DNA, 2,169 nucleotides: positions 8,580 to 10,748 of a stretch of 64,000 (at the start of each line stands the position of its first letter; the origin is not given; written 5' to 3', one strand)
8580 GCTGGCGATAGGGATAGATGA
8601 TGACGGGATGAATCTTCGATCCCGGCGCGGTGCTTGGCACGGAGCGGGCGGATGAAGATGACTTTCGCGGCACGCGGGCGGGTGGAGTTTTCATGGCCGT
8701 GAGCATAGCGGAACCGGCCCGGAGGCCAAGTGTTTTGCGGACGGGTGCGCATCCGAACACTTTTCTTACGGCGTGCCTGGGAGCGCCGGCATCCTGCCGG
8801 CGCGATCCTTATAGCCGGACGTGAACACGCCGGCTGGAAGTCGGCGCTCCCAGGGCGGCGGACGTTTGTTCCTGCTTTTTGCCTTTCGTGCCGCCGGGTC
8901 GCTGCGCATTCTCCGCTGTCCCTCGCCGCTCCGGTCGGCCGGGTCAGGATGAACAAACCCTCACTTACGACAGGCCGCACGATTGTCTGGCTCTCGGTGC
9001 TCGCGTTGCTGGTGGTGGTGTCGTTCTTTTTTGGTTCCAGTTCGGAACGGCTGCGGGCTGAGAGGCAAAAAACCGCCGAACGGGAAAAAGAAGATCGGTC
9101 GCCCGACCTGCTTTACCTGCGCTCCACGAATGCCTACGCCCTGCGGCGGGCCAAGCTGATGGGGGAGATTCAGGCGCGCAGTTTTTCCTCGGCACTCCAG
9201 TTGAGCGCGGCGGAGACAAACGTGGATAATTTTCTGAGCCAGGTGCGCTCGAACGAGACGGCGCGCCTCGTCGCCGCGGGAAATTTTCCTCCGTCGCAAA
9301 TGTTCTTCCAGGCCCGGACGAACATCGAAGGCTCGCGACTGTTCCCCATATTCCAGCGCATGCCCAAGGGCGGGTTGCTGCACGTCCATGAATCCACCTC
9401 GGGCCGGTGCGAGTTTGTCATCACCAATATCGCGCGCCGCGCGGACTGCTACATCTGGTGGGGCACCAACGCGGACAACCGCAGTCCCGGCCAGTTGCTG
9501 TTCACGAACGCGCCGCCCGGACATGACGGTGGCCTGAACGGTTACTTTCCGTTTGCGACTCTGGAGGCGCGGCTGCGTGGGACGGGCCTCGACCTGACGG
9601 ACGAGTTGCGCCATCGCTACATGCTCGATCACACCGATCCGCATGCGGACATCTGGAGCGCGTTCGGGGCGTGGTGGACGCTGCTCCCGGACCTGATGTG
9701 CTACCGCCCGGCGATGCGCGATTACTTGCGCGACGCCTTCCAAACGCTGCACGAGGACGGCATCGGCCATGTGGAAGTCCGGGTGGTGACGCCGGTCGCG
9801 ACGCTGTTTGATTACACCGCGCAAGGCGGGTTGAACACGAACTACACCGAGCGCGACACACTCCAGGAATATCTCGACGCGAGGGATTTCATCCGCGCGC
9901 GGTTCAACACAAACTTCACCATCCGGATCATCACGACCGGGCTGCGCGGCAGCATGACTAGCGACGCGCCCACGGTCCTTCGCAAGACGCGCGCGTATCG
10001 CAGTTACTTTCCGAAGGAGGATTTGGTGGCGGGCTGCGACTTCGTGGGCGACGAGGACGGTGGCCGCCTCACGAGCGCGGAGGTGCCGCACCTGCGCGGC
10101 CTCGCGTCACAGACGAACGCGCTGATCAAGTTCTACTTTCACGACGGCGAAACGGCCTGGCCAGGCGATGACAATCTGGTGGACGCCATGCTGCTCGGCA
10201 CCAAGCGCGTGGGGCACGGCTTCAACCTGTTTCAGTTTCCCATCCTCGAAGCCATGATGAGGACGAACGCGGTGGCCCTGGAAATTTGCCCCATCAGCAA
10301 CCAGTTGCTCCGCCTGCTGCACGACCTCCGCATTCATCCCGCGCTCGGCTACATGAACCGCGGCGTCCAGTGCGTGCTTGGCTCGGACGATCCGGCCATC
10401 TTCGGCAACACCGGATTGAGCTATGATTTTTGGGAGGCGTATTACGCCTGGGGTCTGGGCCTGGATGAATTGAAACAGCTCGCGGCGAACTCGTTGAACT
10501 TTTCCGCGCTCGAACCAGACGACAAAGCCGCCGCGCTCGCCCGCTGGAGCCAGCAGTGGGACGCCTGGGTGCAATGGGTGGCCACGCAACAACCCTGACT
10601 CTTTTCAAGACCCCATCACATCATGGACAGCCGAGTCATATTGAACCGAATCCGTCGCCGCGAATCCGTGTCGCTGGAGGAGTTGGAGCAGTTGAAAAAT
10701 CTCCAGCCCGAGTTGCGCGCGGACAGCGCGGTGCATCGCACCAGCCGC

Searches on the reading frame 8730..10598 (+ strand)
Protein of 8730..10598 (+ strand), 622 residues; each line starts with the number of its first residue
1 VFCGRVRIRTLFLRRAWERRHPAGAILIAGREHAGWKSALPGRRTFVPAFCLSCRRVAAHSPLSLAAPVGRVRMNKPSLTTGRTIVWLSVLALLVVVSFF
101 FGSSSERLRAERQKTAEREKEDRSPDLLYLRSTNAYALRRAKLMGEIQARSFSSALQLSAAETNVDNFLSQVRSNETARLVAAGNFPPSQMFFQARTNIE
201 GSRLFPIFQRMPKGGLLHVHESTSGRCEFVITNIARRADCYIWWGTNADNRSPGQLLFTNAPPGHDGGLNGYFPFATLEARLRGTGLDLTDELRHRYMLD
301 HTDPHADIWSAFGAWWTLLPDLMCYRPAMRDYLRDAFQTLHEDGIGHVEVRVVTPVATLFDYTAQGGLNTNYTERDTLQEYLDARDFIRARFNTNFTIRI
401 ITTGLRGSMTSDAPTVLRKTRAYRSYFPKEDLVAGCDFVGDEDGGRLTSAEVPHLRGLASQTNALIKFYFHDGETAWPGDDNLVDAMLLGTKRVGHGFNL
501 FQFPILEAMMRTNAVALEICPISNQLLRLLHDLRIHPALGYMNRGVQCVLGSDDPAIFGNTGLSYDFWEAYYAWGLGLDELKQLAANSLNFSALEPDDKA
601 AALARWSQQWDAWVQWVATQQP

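Call 3: search_protein_families(library=pfam, proteins=[window:8730-10598:+], max_evalue=1)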
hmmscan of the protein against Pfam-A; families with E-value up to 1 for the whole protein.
window:8730-10598:+ (622 aa): 3 families
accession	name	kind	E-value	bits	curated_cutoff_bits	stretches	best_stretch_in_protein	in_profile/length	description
PF00962.28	A_deaminase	-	1.3e-25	90.7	27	1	309-602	50-323/330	Adenosine deaminase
PF08451.16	A_deaminase_N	-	2.6e-06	28.1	21.3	1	131-207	17-94/95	Adenosine/AMP deaminase N-terminal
PF19326.5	AMP_deaminase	-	3.2e-06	26.2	27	1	471-600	457-583/630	AMP deaminase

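Call 4: search_protein_families(library=ncbifam, proteins=[window:8730-10598:+], max_evalue=1)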
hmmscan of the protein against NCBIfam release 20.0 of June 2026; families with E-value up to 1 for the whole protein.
window:8730-10598:+ (622 aa): 11 families
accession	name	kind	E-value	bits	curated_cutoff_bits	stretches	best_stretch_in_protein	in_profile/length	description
TIGR01431.1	adm_rel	subfamily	9.6e-90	301.7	315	1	136-616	1-477/479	adenosine deaminase-related growth factor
TIGR01430.1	aden_deam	equivalog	4e-27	95.1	216.55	1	317-605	57-322/323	adenosine deaminase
NF006848.0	PRK09358.1-3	equivalog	2.1e-19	70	426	1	377-603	103-320/325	adenosine deaminase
NF006850.0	PRK09358.1-6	equivalog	2.1e-17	63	419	1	470-610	193-331/334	adenosine deaminase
NF006854.0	PRK09358.3-1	equivalog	5.1e-15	55.4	530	1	469-604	199-332/344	adenosine deaminase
NF006849.0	PRK09358.1-5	equivalog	8e-15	54.7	494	1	377-616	118-343/350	adenosine deaminase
NF006846.0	PRK09358.1-1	equivalog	7.1e-14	51.6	459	1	433-603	163-327/333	adenosine deaminase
NF006847.0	PRK09358.1-2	equivalog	8.5e-12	44.6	412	1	392-601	140-347/364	adenosine deaminase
NF006856.0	PRK09358.3-3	equivalog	4.5e-08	32.6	510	1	492-589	215-311/316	adenosine deaminase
TIGR01429.1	AMP_deaminase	equivalog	2.3e-06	26.6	726.3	1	481-602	452-572/611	AMP deaminase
NF006859.0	PRK09358.3-6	equivalog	0.00012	21.4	549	1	511-562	223-274/299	adenosine deaminase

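Call 43: search_protein_families(library=padloc, proteins=[window:8730-10598:+], max_evalue=0.01)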
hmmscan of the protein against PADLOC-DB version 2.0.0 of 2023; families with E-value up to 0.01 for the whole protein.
window:8730-10598:+ (622 aa): 1 family
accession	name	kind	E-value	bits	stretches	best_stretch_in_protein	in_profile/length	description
PDLC01908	CARF5--CARF_ADA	-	4.3e-13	47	1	322-613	325-600/605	-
